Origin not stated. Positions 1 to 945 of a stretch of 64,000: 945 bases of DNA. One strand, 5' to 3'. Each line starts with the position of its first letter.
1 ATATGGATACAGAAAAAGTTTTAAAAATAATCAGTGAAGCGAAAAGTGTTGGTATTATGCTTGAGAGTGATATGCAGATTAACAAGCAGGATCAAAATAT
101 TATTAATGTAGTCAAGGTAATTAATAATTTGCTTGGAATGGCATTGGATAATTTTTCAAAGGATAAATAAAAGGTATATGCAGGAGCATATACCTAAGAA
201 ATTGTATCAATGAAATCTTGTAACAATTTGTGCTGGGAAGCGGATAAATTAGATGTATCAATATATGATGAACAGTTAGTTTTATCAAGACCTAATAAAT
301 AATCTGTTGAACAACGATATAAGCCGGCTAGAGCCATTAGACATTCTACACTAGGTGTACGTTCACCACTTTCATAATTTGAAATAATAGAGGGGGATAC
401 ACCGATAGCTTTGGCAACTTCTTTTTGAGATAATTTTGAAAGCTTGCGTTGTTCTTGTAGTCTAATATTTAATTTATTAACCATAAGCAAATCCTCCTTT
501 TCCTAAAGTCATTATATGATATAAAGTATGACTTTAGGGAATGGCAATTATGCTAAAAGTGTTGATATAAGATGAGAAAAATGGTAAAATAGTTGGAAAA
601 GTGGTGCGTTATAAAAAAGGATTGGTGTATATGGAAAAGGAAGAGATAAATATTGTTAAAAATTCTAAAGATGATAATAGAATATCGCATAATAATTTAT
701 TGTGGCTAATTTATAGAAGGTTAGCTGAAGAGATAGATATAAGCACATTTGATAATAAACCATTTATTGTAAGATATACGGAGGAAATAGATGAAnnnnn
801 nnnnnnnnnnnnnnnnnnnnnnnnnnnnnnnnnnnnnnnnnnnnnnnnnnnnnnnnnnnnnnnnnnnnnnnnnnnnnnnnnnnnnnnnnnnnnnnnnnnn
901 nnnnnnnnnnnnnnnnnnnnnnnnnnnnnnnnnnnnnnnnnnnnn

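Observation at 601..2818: Membrane-tethered ECF sigma factor fused to a BspA-type LRR ectodomain, next to a divergent XRE regulator and a coupled small ORF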

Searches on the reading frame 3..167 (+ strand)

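Call 64: search_protein_families(library=pfam, proteins=[window:3-167:+], max_evalue=1)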
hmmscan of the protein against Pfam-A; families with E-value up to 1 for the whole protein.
window:3-167:+ (55 aa): 1 family
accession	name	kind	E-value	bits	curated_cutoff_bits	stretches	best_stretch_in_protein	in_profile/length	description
PF13871.12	Helicase_C_4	-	0.0063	16.7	30.5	1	1-32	58-89/271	C-terminal domain on Strawberry notch homologue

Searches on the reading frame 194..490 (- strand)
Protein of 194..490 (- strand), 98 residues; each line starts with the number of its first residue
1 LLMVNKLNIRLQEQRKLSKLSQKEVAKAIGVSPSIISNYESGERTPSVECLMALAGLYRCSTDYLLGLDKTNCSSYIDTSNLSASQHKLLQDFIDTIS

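Call 3: search_protein_families(library=pfam, proteins=[window:194-490:-], max_evalue=0.1)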
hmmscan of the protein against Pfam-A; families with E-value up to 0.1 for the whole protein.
window:194-490:- (98 aa): 11 families
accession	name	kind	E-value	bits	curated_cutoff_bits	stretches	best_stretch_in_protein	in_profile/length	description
PF01381.28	HTH_3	-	4.8e-17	62.2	23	1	11-65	1-55/55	Helix-turn-helix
PF13560.12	HTH_31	-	3.6e-10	40.4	27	1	10-62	5-58/64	Helix-turn-helix domain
PF12844.13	HTH_19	-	3e-08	33.9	30.2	1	9-66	2-59/64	Helix-turn-helix domain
PF13443.12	HTH_26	-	6.8e-05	23.5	22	1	10-63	1-55/63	Cro/C1-type HTH DNA-binding domain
PF22495.2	HTH_92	-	0.0025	17.5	27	1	13-54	2-44/45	RsaL-like HTH domain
PF05269.17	Phage_CII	-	0.015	15.9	21.3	1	15-53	19-56/91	Bacteriophage CII protein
PF15731.11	MqsA_antitoxin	-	0.015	15.8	30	1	12-54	75-117/131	Antitoxin component of bacterial toxin-antitoxin system, MqsA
PF13412.12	HTH_24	-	0.024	14.6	21.9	0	19-34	17-32/48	Winged helix-turn-helix DNA-binding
PF13936.12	HTH_38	-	0.041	14.1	27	1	17-38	18-39/44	Helix-turn-helix domain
PF13413.12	HTH_25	-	0.061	13.6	24.6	0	10-42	1-33/62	Helix-turn-helix domain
PF17762.8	HTH_ParB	-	0.07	13.7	22.6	0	16-39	17-40/102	ParB HTH domain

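Call 4: search_protein_families(library=ncbifam, proteins=[window:194-490:-], max_evalue=0.1)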
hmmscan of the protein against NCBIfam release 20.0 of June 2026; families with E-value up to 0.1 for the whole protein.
window:194-490:- (98 aa): 25 families
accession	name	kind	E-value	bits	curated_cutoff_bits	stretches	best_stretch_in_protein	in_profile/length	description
NF041951.1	phage_RstR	subfamily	1.4e-14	54.3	80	1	7-73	3-69/108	RstR family transcriptional repressor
NF007257.0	PRK09706.1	subfamily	1.6e-12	47.4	101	1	7-93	6-96/135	transcriptional repressor DicA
TIGR03070.1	couple_hipB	subfamily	2.3e-07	30.7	71.65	1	7-54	3-50/58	type II toxin-antitoxin system Y4mF family antitoxin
NF052239.1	antitox_spr1629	equivalog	4.3e-07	29.3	335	1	10-81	6-77/377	spr1629 family repressor/antitoxin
NF006015.0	PRK08154.1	subfamily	1.4e-06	27.7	204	1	4-75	28-99/314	anaerobic benzoate catabolism transcriptional regulator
TIGR03830.1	CxxCG_CxxCG_HTH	subfamily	5.6e-06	26.2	61.8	1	11-52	70-111/127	type II TA system antitoxin MqsA family protein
NF047948.1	male_kill_WMK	equivalog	1.1e-05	25.1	300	1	7-75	163-231/300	WO male-killing family protein Wmk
NF003162.0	PRK04140.1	equivalog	1.6e-05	24.1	263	1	10-56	130-176/317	transcriptional regulator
TIGR00270.2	TIGR00270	equivalog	4.3e-05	23.4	110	1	6-50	75-119/159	multiprotein bridging factor aMBF1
NF007408.0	PRK09943.1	equivalog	0.00017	21.2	211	1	10-63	11-64/185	HTH-type transcriptional regulator PuuR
NF041575.1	antitoxPezA_Strep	equivalog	0.0017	18.3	290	1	12-67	7-62/158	type II toxin-antitoxin system antitoxin PezA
NF010465.0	PRK13890.1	equivalog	0.0021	18.2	96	1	9-66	11-65/121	conjugal transfer protein TrbA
NF007271.0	PRK09726.1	equivalog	0.0033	17.4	79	1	12-45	18-51/88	type II toxin-antitoxin system antitoxin HipB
NF038310.1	lysogeny_AimR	equivalog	0.0038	16.3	70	1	11-54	1-44/365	AimR family lysis-lysogeny pheromone receptor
NF047542.1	telomere_Tap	equivalog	0.0047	15.7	600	1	15-55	26-66/695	telomere-associated protein Tap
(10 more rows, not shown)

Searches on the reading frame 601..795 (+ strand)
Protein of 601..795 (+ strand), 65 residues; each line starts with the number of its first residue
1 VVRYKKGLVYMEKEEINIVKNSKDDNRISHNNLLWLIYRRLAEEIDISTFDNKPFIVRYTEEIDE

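Call 3: search_protein_families(library=pfam, proteins=[window:601-795:+], max_evalue=0.1)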
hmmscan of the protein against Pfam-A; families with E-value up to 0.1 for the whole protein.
window:601-795:+ (65 aa): 0 families

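Call 4: search_protein_families(library=ncbifam, proteins=[window:601-795:+], max_evalue=0.1)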
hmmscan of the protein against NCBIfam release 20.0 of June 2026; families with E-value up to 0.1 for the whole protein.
window:601-795:+ (65 aa): 0 families

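Call 47: find_homologous_proteins(query=A3, max_evalue=0.01)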
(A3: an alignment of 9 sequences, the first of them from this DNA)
Query A3 (9 sequences) (55 aa, profile of the alignment): 29 proteins with E <= 0.01 among 186 candidates.
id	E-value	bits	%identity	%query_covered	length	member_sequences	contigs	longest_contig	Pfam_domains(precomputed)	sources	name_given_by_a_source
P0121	1.7e-17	81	33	60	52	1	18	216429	-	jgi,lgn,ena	-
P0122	2.1e-17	81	45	20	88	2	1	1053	-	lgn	-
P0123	4.2e-17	80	-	-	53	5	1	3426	-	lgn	-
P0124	6.8e-17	79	45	20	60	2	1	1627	-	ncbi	-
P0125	4.0e-15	73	40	38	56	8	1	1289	-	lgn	-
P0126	4.2e-15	73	35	100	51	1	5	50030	-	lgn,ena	-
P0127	8.2e-13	66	38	53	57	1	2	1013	-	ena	-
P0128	2.4e-12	64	47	31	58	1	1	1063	-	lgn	-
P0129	1.7e-11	62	52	56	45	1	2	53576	-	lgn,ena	-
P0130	4.6e-11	60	50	11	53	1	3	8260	-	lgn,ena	-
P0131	4.0e-10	57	93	100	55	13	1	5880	-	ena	-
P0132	5.5e-10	57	68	35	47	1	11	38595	-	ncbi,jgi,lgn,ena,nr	ncbi:MAG: hypothetical protein IJP13_07825 [Lachnospiraceae bacterium]|nr:hypothetical protein [Lach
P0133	2.3e-9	55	91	100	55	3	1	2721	-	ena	-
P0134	2.5e-9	55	54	95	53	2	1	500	-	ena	-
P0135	2.6e-9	55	93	100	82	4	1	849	-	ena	-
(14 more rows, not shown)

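Call 63: search_solved_structures(query=A3, max_evalue=10)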
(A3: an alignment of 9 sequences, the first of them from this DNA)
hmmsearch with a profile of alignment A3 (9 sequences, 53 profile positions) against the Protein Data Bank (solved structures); distinct sequences matched with E-value up to 10: 1.
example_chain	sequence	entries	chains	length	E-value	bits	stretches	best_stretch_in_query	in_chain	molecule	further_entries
4mjk_A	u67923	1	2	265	0.19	14.9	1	14-39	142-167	CRISPR protein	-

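Call 64: search_protein_families(library=pfam, proteins=[window:631-795:+], max_evalue=1)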
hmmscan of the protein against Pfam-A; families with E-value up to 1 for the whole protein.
window:631-795:+ (55 aa): 0 families
